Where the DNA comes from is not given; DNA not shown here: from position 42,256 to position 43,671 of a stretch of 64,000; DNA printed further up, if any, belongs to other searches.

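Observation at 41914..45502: Tandem Hsp70-ATPase/ankyrin fusion proteins: one near-intact, one degenerate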

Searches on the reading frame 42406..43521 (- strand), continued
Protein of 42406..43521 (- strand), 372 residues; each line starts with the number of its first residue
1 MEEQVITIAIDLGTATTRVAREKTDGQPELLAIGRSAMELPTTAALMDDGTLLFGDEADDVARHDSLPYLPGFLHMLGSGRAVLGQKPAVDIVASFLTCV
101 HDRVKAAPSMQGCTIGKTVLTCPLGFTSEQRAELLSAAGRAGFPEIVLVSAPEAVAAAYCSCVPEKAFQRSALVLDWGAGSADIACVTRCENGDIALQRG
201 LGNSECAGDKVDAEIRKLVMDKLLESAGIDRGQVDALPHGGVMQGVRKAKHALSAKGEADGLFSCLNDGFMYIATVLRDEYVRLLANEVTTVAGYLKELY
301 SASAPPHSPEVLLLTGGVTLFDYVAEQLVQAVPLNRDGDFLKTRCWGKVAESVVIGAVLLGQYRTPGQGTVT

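Call 65: find_encoding_contigs(protein=P0173, flank=7000, max_places=1)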
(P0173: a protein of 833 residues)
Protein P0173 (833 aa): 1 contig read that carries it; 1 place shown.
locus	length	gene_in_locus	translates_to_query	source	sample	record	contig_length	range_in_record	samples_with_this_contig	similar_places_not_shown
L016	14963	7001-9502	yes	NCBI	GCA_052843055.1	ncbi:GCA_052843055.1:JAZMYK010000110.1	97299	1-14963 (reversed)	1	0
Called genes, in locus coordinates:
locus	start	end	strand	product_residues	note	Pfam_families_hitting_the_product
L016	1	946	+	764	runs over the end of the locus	PF22745:Nlig-Ia, PF01653:DNA_ligase_aden, PF03120:OB_DNA_ligase, PF03119:DNA_ligase_ZBD, PF00533:BRCT, PF12738:PTCB-BRCT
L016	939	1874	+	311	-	PF00294:PfkB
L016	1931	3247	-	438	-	-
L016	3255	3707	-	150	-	-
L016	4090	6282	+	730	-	PF01384:PHO4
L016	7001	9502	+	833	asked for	PF00012:HSP70, PF12796:Ank_2, PF00023:Ank, PF12796:Ank_2, PF24521:Ank_KRIT1, PF00023:Ank, PF13637:Ank_4, PF00023:Ank, +8 more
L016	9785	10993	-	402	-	PF00023:Ank (faint)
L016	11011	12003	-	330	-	-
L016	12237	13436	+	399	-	PF00162:PGK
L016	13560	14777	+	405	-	PF00023:Ank (faint), PF12796:Ank_2 (weak), PF13637:Ank_4 (weak), PF13857:Ank_5 (weak)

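Call 66: find_encoding_contigs(protein=P0194, flank=7000, max_places=1)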
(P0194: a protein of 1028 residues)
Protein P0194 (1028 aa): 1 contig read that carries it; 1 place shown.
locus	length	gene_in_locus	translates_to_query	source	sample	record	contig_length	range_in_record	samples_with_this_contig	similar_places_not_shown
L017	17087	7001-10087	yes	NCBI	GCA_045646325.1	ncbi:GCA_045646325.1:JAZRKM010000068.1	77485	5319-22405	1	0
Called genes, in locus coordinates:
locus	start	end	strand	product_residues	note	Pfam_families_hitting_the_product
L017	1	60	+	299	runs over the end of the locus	PF13529:Peptidase_C39_2 (weak)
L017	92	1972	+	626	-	PF01926:MMR_HSR1 (faint), PF00350:Dynamin_N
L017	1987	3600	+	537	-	PF00350:Dynamin_N, PF01926:MMR_HSR1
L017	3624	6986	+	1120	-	PF00012:HSP70, PF06723:MreB_Mbl, PF12796:Ank_2, PF13857:Ank_5, PF12796:Ank_2, PF13857:Ank_5, PF13857:Ank_5, PF00542:Ribosomal_L12, +14 more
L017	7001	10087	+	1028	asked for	PF00012:HSP70, PF06723:MreB_Mbl, PF12796:Ank_2, PF12796:Ank_2, PF12796:Ank_2, PF12796:Ank_2, PF13857:Ank_5, PF12796:Ank_2, +17 more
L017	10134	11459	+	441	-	PF00012:HSP70, PF06723:MreB_Mbl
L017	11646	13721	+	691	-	PF00012:HSP70, PF06723:MreB_Mbl, PF23717:DUF7159 (faint), PF08238:Sel1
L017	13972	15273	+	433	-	PF05697:Trigger_N, PF00254:FKBP_C (weak), PF05698:Trigger_C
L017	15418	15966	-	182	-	-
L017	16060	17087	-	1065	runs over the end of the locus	PF17757:UvrB_inter, PF02559:CarD_TRCF_RID, PF00270:DEAD, PF04851:ResIII, PF00271:Helicase_C, PF03461:TRCF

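Call 67: find_encoding_contigs(protein=P0289, flank=7000, max_places=1)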
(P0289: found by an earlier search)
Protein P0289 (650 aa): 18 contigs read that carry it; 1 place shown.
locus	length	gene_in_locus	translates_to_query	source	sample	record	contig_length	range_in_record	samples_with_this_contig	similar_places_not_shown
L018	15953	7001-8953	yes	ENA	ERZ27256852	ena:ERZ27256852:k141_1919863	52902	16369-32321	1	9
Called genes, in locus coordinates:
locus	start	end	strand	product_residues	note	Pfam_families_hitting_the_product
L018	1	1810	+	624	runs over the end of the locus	PF00350:Dynamin_N, PF01926:MMR_HSR1 (faint)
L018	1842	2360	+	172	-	-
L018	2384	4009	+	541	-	PF00350:Dynamin_N, PF01926:MMR_HSR1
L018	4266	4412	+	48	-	-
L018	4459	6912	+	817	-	PF06723:MreB_Mbl, PF00012:HSP70, PF08238:Sel1, PF12796:Ank_2 (weak)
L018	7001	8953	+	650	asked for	PF06723:MreB_Mbl, PF00012:HSP70, PF08238:Sel1 (weak)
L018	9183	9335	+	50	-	-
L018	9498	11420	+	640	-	PF12796:Ank_2, PF13606:Ank_3 (faint), PF00023:Ank (weak), PF12796:Ank_2, PF00023:Ank (weak), PF13637:Ank_4, PF12796:Ank_2 (weak), PF13857:Ank_5 (weak), +1 more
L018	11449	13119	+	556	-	PF00012:HSP70, PF06723:MreB_Mbl (weak), PF00023:Ank (faint), PF12796:Ank_2, PF13857:Ank_5 (faint), PF13606:Ank_3 (faint), PF12796:Ank_2, PF13637:Ank_4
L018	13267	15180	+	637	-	PF01336:tRNA_anti-codon, PF00152:tRNA-synt_2, PF02938:GAD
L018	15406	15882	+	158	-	-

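Call 69: search_protein_families(library=padloc, proteins=[L017:92-1972:+, L017:1987-3600:+, L017:3624-6986:+, L017:10134-11459:+, L017:11646-13721:+], max_evalue=0.001)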
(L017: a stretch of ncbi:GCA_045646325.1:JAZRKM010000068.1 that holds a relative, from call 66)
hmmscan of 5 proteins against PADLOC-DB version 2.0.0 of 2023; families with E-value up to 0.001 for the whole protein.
L017:92-1972:+ (626 aa): 3 families
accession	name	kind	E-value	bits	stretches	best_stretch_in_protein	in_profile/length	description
PDLC03841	LeoBC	-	5.9e-24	83.1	1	39-589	78-567/601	-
PDLC03839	LeoA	-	1.6e-21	75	1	138-604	104-547/559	-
PDLC03842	LeoB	-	4.9e-11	40.2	1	261-586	249-546/568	-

L017:1987-3600:+ (537 aa): 3 families
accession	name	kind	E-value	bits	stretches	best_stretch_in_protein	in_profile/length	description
PDLC03841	LeoBC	-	2.8e-15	54.4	1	40-281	63-264/601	-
PDLC03839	LeoA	-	1.9e-12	45.1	2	35-87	43-97/559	-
PDLC04140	mad8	-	1.9e-05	22.3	1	35-73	12-50/314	mads_8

L017:3624-6986:+ (1120 aa): 4 families
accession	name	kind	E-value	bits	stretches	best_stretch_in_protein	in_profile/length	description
PDLC04783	PDC-M72A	-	1.7e-61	206.6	3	568-694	246-372/392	-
PDLC02908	Ankyrin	-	1.7e-28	97.3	3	537-627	721-811/880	-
PDLC02203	MzaA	-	2.6e-08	30.6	1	729-793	23-87/683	-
PDLC04731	PDC-M61B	-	0.0002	18.2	0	137-322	312-510/588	-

L017:10134-11459:+ (441 aa): 1 family
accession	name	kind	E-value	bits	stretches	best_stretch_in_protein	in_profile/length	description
PDLC04731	PDC-M61B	-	2.7e-08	31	1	137-322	312-510/588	-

L017:11646-13721:+ (691 aa): 1 family
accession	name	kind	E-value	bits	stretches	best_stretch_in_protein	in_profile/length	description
PDLC04731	PDC-M61B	-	2.8e-05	21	0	135-256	312-442/588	-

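Call 70: search_protein_families(library=pfam, proteins=[L017:92-1972:+, L017:1987-3600:+, L017:3624-6986:+, L017:10134-11459:+, L017:11646-13721:+, L018:1842-2360:+], max_evalue=0.001)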
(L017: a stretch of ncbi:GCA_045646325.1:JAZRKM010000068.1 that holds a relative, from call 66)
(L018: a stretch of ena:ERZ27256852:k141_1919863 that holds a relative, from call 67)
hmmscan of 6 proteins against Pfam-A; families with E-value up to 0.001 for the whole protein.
L017:92-1972:+ (626 aa): 2 families
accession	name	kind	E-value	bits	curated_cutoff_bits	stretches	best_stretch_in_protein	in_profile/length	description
PF00350.29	Dynamin_N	-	3.6e-19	69.8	27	1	41-179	1-143/168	Dynamin family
PF01926.29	MMR_HSR1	-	1.1e-06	29.1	21.9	1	41-187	2-99/113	50S ribosome-binding GTPase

L017:1987-3600:+ (537 aa): 4 families
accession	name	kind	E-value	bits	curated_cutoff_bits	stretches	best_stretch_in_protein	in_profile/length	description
PF00350.29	Dynamin_N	-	5.6e-20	72.5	27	1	53-187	1-137/168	Dynamin family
PF01926.29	MMR_HSR1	-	7.2e-12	45.9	21.9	1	52-198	1-96/113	50S ribosome-binding GTPase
PF02421.24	FeoB_N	-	9.7e-05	22.4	27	0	52-86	2-36/156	Ferrous iron transport protein B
PF04548.22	AIG1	-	0.00067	19.5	27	0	144-193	44-97/212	AIG1 family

L017:3624-6986:+ (1120 aa): 10 families
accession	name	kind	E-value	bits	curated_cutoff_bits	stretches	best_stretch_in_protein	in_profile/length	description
PF00023.36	Ank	-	3.6e-59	193.8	21.1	8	749-781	1-33/33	Ankyrin repeat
PF12796.13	Ank_2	-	3.6e-56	188.1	27.3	5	702-779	15-89/90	Ankyrin repeats (3 copies)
PF13637.12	Ank_4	-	2.8e-53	177.2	22.7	6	529-560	7-38/50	Ankyrin repeats (many copies)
PF13606.12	Ank_3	-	7.2e-41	133.3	22.3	1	749-777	1-29/30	Ankyrin repeat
PF13857.12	Ank_5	-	3.4e-38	129.7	27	5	604-656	1-54/56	Ankyrin repeats (many copies)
PF00012.26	HSP70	-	2.2e-27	96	20.6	1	90-348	106-370/599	Hsp70 protein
PF06723.19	MreB_Mbl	-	5e-15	55.6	27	1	98-351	72-320/327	MreB/Mbl protein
PF00542.24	Ribosomal_L12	-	1.7e-13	51.1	25.9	1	794-858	3-66/67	Ribosomal protein L7/L12 C-terminal domain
PF24521.3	Ank_KRIT1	-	8.5e-09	35.7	80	0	688-789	22-124/149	KRIT1 ankyrin-repeats domain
PF23745.1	ANK_LRRK2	-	1.2e-08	35.3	27.5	0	480-544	26-89/130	LRRK2 ANK repeat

L017:10134-11459:+ (441 aa): 2 families
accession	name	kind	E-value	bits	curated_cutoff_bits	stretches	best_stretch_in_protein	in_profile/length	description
PF00012.26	HSP70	-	8.7e-26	90.7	20.6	1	93-348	107-370/599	Hsp70 protein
PF06723.19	MreB_Mbl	-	5.3e-10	39.1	27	1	100-353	74-322/327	MreB/Mbl protein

L017:11646-13721:+ (691 aa): 3 families
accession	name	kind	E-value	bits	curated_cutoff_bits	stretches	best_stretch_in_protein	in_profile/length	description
PF08238.18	Sel1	-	2.1e-33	113.9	30.7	3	395-422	4-31/36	Sel1 repeat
PF00012.26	HSP70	-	1.7e-29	103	20.6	1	88-346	106-370/599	Hsp70 protein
PF06723.19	MreB_Mbl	-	6.6e-12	45.3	27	1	99-354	75-325/327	MreB/Mbl protein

L018:1842-2360:+ (172 aa): 0 families

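Call 84: search_protein_families(library=phrogs, proteins=[window:42406-43521:-], max_evalue=0.001)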
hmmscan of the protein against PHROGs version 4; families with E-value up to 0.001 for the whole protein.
window:42406-43521:- (372 aa): 1 family
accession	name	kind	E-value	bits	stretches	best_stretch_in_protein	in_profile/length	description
phrog_22485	-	unknown function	9.2e-11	41.5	1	90-258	110-271/634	-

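Call 85: search_dna_similar(query=window:42406-43521:-, collection=phages, mode=protein, max_rows=8)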
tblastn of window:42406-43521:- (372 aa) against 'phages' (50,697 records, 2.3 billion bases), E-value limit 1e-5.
No match.
